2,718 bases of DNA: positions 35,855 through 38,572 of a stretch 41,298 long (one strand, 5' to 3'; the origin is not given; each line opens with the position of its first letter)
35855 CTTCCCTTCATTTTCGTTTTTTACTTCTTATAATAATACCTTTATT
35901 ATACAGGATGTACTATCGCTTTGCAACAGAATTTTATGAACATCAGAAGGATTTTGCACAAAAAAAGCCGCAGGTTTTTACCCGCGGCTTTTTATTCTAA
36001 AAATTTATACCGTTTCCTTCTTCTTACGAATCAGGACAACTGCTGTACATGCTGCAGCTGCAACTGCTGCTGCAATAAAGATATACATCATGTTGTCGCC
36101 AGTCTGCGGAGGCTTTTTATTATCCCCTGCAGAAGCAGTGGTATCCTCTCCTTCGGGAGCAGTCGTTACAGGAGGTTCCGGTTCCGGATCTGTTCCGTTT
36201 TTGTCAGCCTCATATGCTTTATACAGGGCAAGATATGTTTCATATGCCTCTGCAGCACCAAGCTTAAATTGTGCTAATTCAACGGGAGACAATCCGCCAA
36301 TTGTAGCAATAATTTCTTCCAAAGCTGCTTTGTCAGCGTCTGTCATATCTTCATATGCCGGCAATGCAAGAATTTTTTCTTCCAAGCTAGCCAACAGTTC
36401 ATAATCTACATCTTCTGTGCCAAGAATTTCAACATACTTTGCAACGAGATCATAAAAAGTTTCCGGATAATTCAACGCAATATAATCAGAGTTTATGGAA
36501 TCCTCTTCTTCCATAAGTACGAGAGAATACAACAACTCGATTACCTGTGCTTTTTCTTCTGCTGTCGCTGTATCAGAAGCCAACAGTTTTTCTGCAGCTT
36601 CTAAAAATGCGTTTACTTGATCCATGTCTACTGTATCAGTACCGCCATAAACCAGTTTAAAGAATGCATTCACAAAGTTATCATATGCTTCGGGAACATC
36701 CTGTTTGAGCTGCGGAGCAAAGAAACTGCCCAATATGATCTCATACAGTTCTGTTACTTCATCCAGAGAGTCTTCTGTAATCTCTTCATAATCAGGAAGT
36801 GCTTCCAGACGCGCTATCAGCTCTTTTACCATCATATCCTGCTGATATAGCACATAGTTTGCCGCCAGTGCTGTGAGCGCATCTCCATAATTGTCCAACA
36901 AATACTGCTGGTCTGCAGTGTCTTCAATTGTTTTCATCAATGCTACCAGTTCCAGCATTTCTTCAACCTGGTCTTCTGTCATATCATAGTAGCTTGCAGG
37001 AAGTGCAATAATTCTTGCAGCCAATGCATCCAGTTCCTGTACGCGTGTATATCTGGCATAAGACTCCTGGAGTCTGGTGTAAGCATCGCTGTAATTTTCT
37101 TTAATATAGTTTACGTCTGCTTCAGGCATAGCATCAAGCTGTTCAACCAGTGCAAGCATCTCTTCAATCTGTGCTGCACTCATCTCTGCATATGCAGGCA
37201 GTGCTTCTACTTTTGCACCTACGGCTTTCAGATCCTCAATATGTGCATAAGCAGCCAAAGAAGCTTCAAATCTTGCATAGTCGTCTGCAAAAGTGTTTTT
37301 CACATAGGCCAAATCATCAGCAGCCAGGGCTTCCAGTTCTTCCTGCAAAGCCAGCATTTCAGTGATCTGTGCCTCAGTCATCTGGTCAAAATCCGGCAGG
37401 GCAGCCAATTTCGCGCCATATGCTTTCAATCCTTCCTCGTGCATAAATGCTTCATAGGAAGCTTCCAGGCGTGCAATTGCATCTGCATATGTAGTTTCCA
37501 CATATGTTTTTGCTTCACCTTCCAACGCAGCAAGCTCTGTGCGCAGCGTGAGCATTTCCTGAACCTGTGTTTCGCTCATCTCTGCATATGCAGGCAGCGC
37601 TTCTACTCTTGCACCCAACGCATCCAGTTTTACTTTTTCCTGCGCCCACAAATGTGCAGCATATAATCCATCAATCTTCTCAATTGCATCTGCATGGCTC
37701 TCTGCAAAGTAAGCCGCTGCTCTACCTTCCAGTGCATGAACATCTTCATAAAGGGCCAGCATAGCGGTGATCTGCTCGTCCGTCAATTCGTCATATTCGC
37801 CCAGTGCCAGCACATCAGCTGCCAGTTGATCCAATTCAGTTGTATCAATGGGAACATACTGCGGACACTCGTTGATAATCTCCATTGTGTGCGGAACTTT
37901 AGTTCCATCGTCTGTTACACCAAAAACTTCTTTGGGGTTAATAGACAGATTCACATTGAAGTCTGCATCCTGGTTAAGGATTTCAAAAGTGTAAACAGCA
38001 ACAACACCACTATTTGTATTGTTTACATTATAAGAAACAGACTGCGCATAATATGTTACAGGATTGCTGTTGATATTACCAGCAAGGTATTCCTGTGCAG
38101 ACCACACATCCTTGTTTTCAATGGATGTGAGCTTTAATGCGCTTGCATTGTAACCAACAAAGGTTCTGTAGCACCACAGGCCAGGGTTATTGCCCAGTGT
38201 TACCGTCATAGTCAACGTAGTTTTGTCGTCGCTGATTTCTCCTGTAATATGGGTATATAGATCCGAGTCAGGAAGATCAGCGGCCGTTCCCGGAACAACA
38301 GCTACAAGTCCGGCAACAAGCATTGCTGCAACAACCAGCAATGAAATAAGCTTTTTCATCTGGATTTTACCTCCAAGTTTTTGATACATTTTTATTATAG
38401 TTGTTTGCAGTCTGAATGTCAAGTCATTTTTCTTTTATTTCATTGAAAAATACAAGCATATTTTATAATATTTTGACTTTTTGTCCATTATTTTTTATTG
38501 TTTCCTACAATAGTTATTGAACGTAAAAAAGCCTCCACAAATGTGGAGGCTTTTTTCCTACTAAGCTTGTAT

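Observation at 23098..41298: Cohesin-dockerin surface-display set whose cargo is not cellulolytic (phosphatase, DUF4838, multi-LamG)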

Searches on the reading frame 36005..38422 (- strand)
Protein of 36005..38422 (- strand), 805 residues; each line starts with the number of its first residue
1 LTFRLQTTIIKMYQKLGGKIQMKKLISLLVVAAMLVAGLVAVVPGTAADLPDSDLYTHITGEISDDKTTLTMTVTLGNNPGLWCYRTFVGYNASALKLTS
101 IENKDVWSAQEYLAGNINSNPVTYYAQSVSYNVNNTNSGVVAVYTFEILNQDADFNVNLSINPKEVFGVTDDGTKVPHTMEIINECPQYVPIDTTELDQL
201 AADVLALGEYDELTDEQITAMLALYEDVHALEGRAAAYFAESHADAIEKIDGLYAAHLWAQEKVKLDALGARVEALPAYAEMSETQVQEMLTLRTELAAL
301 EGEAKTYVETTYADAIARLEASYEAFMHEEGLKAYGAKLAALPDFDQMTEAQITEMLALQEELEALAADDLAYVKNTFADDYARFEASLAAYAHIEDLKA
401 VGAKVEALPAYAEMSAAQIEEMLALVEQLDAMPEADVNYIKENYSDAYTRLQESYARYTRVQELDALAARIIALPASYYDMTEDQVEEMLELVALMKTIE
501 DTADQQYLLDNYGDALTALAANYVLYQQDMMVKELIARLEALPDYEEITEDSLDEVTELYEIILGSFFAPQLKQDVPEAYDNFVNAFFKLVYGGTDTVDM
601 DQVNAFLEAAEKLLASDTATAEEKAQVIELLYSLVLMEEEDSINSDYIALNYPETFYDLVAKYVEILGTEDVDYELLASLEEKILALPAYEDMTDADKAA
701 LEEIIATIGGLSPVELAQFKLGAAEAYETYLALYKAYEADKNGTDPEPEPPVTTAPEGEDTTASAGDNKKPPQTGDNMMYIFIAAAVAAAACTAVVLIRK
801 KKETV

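Call 5: search_protein_families(library=pfam, proteins=[window:36005-38422:-], max_evalue=1)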
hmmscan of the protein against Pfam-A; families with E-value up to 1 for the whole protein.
window:36005-38422:- (805 aa): 8 families
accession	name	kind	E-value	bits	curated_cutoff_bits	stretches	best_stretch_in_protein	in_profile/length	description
PF00746.26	Gram_pos_anchor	-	5e-06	26.8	20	1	772-803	10-41/43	LPXTG cell wall anchor motif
PF08581.15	Tup_N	-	0.0023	18.7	28.7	0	282-322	33-72/77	Tup N-terminal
PF11304.13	DUF3106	-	0.058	14.3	24.3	0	410-447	36-73/104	Protein of unknown function (DUF3106)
PF11221.13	Med21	-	0.12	13.1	37.3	0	273-309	90-126/144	Subunit 21 of Mediator complex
PF09912.14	DUF2141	-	0.12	12.8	24.4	1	103-173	20-88/112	Uncharacterized protein conserved in bacteria (DUF2141)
PF14716.13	HHH_8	-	0.14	13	30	1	296-358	12-69/73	Helix-hairpin-helix domain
PF24856.1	AraA_central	-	0.39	11.6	24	0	423-513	36-126/148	L-arabinose isomerase central domain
PF24210.1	T4_RIIA1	-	0.46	10.7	27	1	604-631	36-62/67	RIIA.1-like protein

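Call 29: search_protein_families(library=ncbifam, proteins=[window:36005-38359:-], max_evalue=0.01)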
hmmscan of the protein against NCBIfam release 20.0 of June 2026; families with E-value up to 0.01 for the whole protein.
window:36005-38359:- (784 aa): 2 families
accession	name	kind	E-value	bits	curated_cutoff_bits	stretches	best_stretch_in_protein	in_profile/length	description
TIGR01167.1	LPXTG_anchor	domain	0.00045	20.8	15.9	1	751-782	3-33/34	LPXTG cell wall anchor domain-containing protein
NF053819.1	EF0750_LPXTG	subfamily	0.00076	20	47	1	722-781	42-104/105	EF2685/EF0750 family sortase-dependent surface protein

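Call 37: find_encoding_contigs(protein=window:36005-38359:-, flank=10000, max_places=4)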
Protein window:36005-38359:- (784 aa): no gene with exactly this product is on record in the collection.

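Call 66: predict_structure(alignment_id=A3)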
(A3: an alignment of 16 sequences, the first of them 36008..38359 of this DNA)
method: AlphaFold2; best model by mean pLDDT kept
length: 784 residues; sequences in the alignment: 16
mean_pLDDT: 83.7   pTM: 0.45
mean pLDDT of the five models: 83.7, 83.5, 81.2, 80.8, 79.7
residues with pLDDT >= 90: 423; 70-90: 260; 50-70: 18; < 50: 83
segments of 3 or more residues with pLDDT < 50: 1-24, 726-784
pLDDT, mean of each block of 10 residues (from residue 1): 40 35 61 94 92 96 96 96 92 91 92 93 95 92 92 92 90 91 95 94 95 89 95 93 93 93 92 93 93 92 86 90 91 93 91 92 92 91 92 90 93 93 92 91 92 92 94 89 86 85 85 91 90 88 82 91 90 86 84 76 76 63 85 81 72 86 92 93 90 78 83 88 55 35 33 39 44 36 36
secondary structure, 60 per line:
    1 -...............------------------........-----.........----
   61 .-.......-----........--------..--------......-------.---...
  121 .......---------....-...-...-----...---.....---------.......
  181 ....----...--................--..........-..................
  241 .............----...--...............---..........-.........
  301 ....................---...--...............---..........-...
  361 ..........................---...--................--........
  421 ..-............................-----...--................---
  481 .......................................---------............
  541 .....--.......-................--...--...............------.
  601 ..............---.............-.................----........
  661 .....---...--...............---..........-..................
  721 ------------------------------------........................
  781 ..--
elements in order (helices of 4 or more, strands of 3 or more residues): H2-16 E35-42 E48-56 E63-69 E75-82 E101-106 E118-127 E137-140 E146-148 E154-156 E160-164 H174-184 H194-209 H212-221 H223-253 H263-277 H281-290 H292-320 H329-343 H347-356 H358-386 H395-410 H413-422 H424-451 H462-477 H481-519 H529-545 H548-554 H556-571 H579-593 H600-614 H618-630 H632-648 H653-665 H674-688 H692-701 H703-720 H757-782

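Call 69: fold_search(model_id=the predicted structure, library=pdb)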
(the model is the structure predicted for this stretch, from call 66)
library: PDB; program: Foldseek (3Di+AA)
matches with E <= 10: 648; with E <= 0.001: 44
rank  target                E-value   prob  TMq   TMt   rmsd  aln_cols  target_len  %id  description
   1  4ums                  2.0e-06  1.00  0.15  0.64   4.7       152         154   16  The crystal structure of the seventh ScaB type I cohesin from Pseudobacteroides cellulosolvens (released 2015-05-06)
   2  2vn5_C                5.4e-06  1.00  0.15  0.65   4.8       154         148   17  The Clostridium cellulolyticum dockerin displays a dual binding mode for its cohesin partner (released 2008-05-20)
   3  2vn6_A                5.6e-06  1.00  0.15  0.65   4.4       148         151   16  The Clostridium cellulolyticum dockerin displays a dual binding mode for its cohesin partner (released 2008-05-13)
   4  2vn5_A                7.0e-06  1.00  0.15  0.70   3.8       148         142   14  The Clostridium cellulolyticum dockerin displays a dual binding mode for its cohesin partner (released 2008-05-20)
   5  1g1k_A                1.2e-05  1.00  0.15  0.68   3.9       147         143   15  COHESIN MODULE FROM THE CELLULOSOME OF CLOSTRIDIUM CELLULOLYTICUM (released 2000-11-22)
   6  6kgf_A                1.9e-05  1.00  0.15  0.67   3.9       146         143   12  Crystal structure of CaDoc0917(R16D)-CaCohA2 complex at pH 8.2 (released 2020-07-08)
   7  5nrm_A                3.2e-05  1.00  0.15  0.68   4.0       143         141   14  Crystal structure of the sixth cohesin from Acetivibrio cellulolyticus' scaffoldin B in complex with Cel5 dockerin S51 (released 2018-01-31)
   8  4dh2_C                3.7e-05  1.00  0.14  0.58   6.8       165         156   13  Crystal structure of Coh-OlpC(Cthe_0452)-Doc435(Cthe_0435) complex: A novel type I Cohesin-Dockerin complex from Clost (released 2012-11-28)
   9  5nrk_A                4.0e-05  1.00  0.15  0.68   4.2       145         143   14  Crystal structure of the sixth cohesin from Acetivibrio cellulolyticus' scaffoldin B in complex with Cel5 dockerin S15 (released 2018-01-31)
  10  6kgc_A                4.2e-05  1.00  0.15  0.66   4.1       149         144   11  Crystal structure of CaDoc0917(R49D)-CaCohA2 complex at pH 5.4 (released 2020-07-08)
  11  5k39_A                4.4e-05  1.00  0.14  0.56   4.6       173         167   14  THE TYPE II COHESIN DOCKERIN COMPLEX FROM CLOSTRIDIUM THERMOCELLUM (released 2017-03-29)
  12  6kge_A                5.3e-05  1.00  0.15  0.69   3.6       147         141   12  Crystal structure of CaDoc0917(R16D)-CaCohA2 complex at pH 5.5 (released 2020-07-08)
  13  6kgd_A                5.5e-05  1.00  0.15  0.67   4.0       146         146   10  Crystal structure of CaDoc0917(R49D)-CaCohA2 complex at pH 8.0 (released 2020-07-08)
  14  4uyp_C                5.8e-05  1.00  0.15  0.69   3.9       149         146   12  High resolution structure of the third cohesin ScaC in complex with the ScaB dockerin with a mutation in the N-termina (released 2015-04-15)
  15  6kgf_C                7.0e-05  1.00  0.15  0.65   4.1       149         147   11  Crystal structure of CaDoc0917(R16D)-CaCohA2 complex at pH 8.2 (released 2020-07-08)
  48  2zf9_B                1.7e-03  1.00  0.14  0.50   8.1       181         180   12  Crystal structure of a type III cohesin module from the cellulosomal ScaE cell-surface anchoring scaffoldin of Ruminoc (released 2008-12-30)
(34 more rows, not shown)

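Call 94: find_related_loci(query=A4, collection=metagenome_contigs, flank=6000)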
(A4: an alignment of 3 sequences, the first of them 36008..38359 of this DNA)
Query A4 (784 aa) in metagenome_contigs; peptide patterns used: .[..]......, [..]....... (x = any residue, [..] = any of these).
77 stretches matched a pattern; 3 encode a relative of the query (tblastn E <= 1e-3); 3 distinct loci.
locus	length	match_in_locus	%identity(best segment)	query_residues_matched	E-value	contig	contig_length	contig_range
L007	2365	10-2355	61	1-784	0e+0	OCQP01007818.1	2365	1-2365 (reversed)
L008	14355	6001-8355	61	1-784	0e+0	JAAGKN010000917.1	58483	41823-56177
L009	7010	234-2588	60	1-784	0e+0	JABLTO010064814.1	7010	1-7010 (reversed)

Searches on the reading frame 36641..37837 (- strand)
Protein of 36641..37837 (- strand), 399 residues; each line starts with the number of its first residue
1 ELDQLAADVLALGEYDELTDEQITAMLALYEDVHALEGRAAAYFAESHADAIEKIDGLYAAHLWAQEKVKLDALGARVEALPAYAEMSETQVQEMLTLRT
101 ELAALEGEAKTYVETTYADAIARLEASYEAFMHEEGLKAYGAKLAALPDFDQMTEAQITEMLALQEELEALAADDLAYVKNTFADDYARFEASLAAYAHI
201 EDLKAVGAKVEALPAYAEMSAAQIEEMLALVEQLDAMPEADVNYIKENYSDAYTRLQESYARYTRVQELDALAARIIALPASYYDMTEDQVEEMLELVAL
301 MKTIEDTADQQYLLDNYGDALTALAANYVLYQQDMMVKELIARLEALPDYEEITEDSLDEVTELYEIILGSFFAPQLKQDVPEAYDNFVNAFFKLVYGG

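Call 28: search_solved_structures(query=window:36641-37837:-, max_evalue=1)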
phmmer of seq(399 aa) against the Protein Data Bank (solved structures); distinct sequences matched with E-value up to 1: 0.

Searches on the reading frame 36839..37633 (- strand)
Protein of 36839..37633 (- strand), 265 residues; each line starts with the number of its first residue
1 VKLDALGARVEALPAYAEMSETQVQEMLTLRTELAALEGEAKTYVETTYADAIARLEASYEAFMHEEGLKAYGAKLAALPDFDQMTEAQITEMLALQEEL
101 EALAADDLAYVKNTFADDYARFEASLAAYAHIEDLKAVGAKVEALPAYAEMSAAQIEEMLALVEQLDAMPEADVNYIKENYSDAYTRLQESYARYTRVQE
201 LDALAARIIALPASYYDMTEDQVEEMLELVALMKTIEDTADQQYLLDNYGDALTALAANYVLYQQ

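Call 48: find_homologous_proteins(query=window:36839-37633:-, max_evalue=0.001)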
Query seq(265 aa): 8000 candidates shared short words with the query, none scored E <= 0.001.
